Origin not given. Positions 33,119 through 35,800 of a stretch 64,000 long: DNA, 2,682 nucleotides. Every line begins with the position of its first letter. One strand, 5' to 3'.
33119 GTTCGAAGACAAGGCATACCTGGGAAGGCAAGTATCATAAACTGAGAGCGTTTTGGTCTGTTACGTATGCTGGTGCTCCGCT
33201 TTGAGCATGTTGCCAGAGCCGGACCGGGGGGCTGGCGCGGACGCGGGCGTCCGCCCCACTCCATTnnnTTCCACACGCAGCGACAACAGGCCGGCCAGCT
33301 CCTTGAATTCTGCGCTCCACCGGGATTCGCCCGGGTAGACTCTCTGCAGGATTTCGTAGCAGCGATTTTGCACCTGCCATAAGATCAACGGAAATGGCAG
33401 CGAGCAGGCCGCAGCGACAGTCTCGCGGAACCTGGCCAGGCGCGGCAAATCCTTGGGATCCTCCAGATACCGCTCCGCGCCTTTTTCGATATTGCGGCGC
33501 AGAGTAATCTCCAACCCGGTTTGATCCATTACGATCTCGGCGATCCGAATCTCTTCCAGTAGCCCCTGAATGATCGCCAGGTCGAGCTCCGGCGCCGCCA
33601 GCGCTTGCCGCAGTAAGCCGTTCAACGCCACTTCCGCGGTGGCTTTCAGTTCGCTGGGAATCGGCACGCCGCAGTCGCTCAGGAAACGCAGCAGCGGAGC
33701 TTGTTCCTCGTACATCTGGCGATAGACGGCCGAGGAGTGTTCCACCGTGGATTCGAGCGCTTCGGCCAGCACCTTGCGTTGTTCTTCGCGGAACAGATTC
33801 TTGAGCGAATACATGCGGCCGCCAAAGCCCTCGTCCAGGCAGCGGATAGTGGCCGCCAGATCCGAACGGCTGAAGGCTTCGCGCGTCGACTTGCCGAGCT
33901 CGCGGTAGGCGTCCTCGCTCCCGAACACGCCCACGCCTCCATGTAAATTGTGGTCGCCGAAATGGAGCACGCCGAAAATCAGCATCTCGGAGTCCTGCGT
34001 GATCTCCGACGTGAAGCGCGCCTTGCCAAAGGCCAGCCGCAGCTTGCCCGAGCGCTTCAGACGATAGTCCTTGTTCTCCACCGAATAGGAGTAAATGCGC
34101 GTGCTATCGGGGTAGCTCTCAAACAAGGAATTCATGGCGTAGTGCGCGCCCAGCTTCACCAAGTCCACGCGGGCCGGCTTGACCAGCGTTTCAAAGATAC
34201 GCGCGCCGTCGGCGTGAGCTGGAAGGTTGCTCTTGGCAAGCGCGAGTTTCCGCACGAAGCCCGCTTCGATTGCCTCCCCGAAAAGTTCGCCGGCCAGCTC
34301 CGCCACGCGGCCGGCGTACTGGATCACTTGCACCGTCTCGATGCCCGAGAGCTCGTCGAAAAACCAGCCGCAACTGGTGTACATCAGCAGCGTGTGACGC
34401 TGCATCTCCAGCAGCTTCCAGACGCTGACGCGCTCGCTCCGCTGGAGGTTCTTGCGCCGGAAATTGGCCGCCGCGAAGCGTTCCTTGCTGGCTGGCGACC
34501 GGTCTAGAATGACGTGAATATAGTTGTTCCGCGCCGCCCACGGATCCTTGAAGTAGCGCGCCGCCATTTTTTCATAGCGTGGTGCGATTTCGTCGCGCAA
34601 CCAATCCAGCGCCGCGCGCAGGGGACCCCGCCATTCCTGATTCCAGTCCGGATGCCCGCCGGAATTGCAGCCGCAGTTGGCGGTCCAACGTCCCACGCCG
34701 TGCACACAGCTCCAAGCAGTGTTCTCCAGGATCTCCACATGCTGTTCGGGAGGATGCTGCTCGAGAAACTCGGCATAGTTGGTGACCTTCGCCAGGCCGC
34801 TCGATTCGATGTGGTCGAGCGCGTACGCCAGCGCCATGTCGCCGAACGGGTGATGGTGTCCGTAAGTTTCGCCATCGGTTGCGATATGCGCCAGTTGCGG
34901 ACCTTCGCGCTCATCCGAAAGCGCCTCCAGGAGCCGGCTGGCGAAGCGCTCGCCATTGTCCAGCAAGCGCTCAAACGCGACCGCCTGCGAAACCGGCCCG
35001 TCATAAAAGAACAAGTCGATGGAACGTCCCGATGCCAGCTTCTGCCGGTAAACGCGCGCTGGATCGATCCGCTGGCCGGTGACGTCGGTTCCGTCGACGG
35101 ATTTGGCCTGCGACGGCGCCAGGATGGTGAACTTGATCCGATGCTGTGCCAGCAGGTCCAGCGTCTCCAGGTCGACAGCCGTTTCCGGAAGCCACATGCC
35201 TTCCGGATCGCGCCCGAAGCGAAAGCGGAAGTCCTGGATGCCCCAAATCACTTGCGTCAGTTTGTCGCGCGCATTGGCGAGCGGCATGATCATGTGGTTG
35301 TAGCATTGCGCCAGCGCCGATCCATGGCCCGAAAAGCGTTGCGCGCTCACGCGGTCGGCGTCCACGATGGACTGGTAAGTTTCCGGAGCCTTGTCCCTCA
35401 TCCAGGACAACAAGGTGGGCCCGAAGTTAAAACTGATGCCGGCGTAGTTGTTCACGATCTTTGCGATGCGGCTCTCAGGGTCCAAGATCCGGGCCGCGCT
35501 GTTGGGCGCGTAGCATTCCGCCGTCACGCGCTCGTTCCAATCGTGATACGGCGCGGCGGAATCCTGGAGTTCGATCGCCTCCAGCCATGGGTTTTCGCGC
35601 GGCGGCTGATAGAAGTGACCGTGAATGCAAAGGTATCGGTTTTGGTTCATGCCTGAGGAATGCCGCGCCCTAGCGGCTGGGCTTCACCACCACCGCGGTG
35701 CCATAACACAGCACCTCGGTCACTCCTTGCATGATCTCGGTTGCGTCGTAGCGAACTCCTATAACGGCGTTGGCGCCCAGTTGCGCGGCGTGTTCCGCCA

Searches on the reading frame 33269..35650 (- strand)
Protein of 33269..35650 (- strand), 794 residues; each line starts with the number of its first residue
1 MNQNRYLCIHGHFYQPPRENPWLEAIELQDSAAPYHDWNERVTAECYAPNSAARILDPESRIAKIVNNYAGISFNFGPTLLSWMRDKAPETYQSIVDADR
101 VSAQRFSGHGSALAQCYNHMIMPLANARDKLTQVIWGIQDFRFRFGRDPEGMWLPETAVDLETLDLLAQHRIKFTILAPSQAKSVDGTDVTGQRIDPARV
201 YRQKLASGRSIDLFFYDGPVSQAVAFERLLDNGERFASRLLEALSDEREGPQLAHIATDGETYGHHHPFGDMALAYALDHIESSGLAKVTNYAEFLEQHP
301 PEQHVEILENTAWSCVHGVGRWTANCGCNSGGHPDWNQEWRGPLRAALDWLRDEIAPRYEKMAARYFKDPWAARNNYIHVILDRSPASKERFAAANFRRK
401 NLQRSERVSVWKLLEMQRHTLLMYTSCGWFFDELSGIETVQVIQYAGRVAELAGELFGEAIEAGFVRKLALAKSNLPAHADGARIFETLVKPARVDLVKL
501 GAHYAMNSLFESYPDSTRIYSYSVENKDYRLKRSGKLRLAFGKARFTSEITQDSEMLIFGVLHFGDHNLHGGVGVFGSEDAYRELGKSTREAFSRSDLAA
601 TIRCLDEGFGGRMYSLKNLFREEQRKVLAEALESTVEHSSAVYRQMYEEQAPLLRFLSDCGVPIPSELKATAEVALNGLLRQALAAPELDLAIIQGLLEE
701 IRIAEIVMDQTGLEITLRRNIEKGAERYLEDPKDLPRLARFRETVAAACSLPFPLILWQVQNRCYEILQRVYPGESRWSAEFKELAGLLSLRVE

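Call 28: find_related_loci(query=window:33269-35650:-, collection=genome_contigs, flank=6000)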
Query window:33269-35650:- (794 aa) in genome_contigs; peptide patterns used: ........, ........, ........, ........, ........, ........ (x = any residue, [..] = any of these).
600 stretches matched a pattern (row limit reached: there are more); 600 encode a relative of the query (tblastn E <= 1e-3); the best 80 are kept; 80 distinct loci.
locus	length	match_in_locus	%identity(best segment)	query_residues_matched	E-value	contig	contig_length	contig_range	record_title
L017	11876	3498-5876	67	5-793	0e+0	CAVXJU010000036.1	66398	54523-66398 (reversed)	MAG: Terriglobia bacterium isolate MFD03044.bin.2.17 genome assembly, contig: contig_63442, whole genome shotgun sequenc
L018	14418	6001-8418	60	5-794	0e+0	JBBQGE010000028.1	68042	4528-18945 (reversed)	MAG: Bryobacterales bacterium isolate Co_metawrap_978 Cmw_978_k141_15821785_length_68042_cov_33.9961, whole genome shotg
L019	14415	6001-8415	59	5-793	0e+0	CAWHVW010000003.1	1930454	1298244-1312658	MAG: uncultured Acidobacteriota bacterium isolate MFD04463.bin.2.212 genome assembly, contig: contig_48377, whole genome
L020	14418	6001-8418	59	5-794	0e+0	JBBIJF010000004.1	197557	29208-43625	MAG: Acidobacteriota bacterium isolate SLF170214_bin_156 NODE_27_length_197557_cov_13.7925, whole genome shotgun sequenc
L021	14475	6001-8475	60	5-794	0e+0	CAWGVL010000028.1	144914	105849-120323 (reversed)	MAG: Bryobacteraceae bacterium isolate MFD08700.bin.2.8 genome assembly, contig: contig_128348, whole genome shotgun seq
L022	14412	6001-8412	57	5-793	0e+0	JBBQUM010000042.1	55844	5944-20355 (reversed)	MAG: Bryobacterales bacterium isolate Co_metawrap_1921 Cmw_1921_k141_4762151_length_55844_cov_17.9976, whole genome shot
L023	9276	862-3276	56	5-793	0e+0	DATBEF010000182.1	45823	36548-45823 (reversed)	MAG TPA_asm: Bryobacteraceae bacterium isolate SMAG_U5830 k141_1564877, whole genome shotgun sequence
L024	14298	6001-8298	59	5-768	0e+0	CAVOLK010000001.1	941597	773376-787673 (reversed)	MAG: uncultured Acidobacteriota bacterium isolate MFD10113.bin.2.15 genome assembly, contig: contig_13352, whole genome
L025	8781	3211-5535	59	4-773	0e+0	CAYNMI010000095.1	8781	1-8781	MAG TPA_asm: uncultured Desulfobacca sp. isolate binchicken_co151_70 genome assembly, contig: NODE_12818_length_8781_cov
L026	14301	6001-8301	59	5-768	0e+0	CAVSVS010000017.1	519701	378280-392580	MAG: uncultured Acidobacteriaceae bacterium isolate MFD06435.bin.1.116 genome assembly, contig: contig_34497, whole geno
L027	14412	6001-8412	55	6-794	0e+0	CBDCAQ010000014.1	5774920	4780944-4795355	MAG: Bryobacteraceae bacterium isolate c74d06a9-6702-495b-b7fb-614c217a150d genome assembly, contig: chromosome_6, whole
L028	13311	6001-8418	58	5-794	0e+0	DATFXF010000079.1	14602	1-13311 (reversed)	MAG TPA_asm: Candidatus Acidiferrales bacterium isolate SMAG_U9510 k141_6885192, whole genome shotgun sequence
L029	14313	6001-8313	57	5-770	0e+0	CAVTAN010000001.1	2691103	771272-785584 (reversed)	MAG: uncultured Acidobacteriota bacterium isolate MFD04580.bin.2.97 genome assembly, contig: contig_11487, whole genome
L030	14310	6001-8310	58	5-772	0e+0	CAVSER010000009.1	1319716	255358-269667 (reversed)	MAG: Terriglobia bacterium isolate MFD01872.bin.1.72 genome assembly, contig: contig_77408, whole genome shotgun sequenc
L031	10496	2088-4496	55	6-793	0e+0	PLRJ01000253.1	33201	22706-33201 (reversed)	MAG: Bryobacterales bacterium isolate bog_377 73.20120700_S1S.22_contig_994, whole genome shotgun sequence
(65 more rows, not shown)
